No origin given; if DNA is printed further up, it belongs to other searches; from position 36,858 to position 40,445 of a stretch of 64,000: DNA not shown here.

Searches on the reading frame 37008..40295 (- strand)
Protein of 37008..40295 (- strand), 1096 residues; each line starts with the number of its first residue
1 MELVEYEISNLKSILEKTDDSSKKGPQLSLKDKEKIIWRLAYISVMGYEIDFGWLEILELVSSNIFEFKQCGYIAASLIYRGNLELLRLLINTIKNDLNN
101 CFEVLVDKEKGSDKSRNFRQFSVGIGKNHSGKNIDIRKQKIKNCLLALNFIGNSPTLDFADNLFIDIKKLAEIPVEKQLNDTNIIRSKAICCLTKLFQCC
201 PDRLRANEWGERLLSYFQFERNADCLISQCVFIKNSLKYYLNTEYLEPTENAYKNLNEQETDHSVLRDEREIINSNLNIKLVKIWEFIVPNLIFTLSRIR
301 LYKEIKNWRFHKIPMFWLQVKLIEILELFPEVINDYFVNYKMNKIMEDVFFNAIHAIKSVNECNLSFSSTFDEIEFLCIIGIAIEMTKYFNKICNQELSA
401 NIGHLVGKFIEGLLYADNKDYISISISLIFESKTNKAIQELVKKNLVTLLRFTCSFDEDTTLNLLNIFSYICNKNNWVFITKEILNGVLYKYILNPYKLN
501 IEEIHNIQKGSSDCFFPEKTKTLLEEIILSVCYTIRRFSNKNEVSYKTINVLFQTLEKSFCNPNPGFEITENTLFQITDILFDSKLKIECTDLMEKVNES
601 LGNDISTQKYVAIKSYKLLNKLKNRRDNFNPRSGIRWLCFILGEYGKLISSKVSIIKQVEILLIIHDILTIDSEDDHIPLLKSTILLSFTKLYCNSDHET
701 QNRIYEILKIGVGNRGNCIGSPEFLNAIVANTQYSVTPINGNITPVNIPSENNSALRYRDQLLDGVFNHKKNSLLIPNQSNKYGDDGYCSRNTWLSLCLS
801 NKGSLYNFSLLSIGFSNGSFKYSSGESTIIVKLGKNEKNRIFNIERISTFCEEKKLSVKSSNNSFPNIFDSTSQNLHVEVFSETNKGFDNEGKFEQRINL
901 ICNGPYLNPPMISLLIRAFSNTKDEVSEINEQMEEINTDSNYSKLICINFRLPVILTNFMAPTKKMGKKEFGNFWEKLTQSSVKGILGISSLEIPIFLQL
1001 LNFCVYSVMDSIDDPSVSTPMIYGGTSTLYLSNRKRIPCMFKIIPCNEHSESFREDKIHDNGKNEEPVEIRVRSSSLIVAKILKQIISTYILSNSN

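Call 77: search_protein_families(library=pfam, proteins=[window:37008-40295:-], max_evalue=0.01)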
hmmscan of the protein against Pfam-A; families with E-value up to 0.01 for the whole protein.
window:37008-40295:- (1096 aa): 1 family
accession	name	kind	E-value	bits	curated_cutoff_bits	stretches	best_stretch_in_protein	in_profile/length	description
PF01602.26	Adaptin_N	-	3.4e-19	69.3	37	1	7-100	5-90/524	Adaptin N terminal region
